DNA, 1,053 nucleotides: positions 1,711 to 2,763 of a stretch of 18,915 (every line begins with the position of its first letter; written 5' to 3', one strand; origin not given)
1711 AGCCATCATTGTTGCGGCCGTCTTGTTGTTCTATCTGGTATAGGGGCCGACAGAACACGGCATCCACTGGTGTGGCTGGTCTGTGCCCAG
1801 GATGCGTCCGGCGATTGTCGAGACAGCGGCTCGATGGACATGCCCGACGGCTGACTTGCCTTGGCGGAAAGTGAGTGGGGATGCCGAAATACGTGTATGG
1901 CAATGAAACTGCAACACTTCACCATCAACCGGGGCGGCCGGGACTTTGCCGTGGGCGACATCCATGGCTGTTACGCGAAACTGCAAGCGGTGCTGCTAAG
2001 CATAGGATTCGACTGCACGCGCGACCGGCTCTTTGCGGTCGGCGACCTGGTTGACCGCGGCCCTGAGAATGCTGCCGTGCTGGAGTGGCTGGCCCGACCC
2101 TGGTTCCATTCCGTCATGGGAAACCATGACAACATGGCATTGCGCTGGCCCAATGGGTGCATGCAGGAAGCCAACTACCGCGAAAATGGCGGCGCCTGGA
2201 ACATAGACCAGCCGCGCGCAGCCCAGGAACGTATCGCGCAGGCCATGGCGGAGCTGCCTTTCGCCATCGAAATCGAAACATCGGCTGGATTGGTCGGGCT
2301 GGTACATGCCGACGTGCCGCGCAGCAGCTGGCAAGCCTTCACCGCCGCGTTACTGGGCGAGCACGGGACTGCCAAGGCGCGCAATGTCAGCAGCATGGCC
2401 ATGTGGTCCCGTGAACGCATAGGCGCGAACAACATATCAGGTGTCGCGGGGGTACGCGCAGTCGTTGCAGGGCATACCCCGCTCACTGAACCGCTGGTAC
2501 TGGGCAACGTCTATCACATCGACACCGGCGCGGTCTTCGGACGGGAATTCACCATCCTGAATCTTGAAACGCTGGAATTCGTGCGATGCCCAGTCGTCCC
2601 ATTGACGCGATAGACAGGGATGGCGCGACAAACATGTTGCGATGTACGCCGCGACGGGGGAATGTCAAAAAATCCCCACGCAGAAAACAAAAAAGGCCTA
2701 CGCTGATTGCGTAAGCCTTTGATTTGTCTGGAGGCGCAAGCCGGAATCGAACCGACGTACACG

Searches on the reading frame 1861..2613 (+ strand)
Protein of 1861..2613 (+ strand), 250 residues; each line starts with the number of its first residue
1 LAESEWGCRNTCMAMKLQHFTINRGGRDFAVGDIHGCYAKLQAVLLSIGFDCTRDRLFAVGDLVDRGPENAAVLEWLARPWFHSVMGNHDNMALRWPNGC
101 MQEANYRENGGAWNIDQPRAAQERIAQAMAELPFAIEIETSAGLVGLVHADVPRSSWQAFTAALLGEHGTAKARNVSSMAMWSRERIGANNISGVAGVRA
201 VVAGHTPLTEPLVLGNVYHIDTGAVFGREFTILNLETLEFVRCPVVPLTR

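Call 9: search_protein_families(library=pfam, proteins=[window:1861-2613:+], max_evalue=0.01)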
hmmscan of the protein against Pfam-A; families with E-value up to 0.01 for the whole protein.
window:1861-2613:+ (250 aa): 3 families
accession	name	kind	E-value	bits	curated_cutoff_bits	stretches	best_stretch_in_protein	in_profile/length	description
PF00149.33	Metallophos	-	8.4e-12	46.4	21.5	1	30-110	5-94/191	Calcineurin-like phosphoesterase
PF12850.12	Metallophos_2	-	0.00053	20.5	27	1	30-156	5-91/154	Calcineurin-like phosphoesterase superfamily domain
PF06874.16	FBPase_2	-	0.0083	14.9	27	0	55-90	185-221/639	Firmicute fructose-1,6-bisphosphatase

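Call 18: find_encoding_contigs(protein=window:1903-2613:+, flank=10000, max_places=10)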
Protein window:1903-2613:+ (236 aa): 14 contigs read that carry it; 8 places shown.
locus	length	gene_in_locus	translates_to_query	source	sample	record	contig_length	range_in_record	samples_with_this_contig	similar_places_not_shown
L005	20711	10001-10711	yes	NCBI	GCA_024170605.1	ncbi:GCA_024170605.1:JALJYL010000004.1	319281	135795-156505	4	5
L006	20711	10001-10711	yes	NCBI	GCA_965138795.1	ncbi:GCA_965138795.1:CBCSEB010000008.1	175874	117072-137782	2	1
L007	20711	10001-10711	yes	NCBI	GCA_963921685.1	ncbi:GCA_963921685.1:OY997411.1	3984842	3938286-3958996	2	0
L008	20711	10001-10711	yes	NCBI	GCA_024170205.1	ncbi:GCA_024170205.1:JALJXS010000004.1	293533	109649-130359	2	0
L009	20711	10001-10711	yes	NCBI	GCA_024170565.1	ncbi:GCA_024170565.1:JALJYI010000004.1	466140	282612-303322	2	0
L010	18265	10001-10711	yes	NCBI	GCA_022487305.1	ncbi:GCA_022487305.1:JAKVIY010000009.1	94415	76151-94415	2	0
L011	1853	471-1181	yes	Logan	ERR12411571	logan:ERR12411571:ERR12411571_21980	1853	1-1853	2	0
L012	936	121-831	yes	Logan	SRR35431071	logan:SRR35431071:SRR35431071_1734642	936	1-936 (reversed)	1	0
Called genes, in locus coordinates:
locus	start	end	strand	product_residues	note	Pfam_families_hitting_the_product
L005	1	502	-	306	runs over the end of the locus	PF00126:HTH_1, PF03466:LysR_substrate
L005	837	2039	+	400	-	PF01070:FMN_dh, PF03060:NMO (weak)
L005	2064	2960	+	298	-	PF04909:Amidohydro_2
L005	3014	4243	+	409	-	PF00083:Sugar_tr, PF07690:MFS_1, PF12832:MFS_1_like (weak), PF07690:MFS_1, PF00083:Sugar_tr (weak)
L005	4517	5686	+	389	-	PF13393:tRNA-synt_His, PF27460:HisZ_C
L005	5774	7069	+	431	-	PF00709:Adenylsucc_synt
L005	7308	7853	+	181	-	PF00156:Pribosyltran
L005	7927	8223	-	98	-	-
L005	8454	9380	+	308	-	PF01223:Endonuclease_NS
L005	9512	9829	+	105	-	-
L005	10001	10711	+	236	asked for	PF00149:Metallophos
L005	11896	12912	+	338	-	PF00165:HTH_AraC (faint), PF12833:HTH_18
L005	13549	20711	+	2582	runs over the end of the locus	PF13018:ESPR, PF24161:CCDC39, PF05662:YadA_stalk, PF05658:YadA_head (weak), PF05662:YadA_stalk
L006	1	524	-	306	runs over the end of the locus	PF00126:HTH_1, PF03466:LysR_substrate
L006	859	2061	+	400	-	PF01070:FMN_dh, PF03060:NMO (weak)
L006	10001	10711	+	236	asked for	PF00149:Metallophos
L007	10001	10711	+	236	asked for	PF00149:Metallophos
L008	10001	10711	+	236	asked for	PF00149:Metallophos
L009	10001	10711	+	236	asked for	PF00149:Metallophos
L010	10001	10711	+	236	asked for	PF00149:Metallophos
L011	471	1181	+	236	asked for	PF00149:Metallophos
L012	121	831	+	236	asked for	PF00149:Metallophos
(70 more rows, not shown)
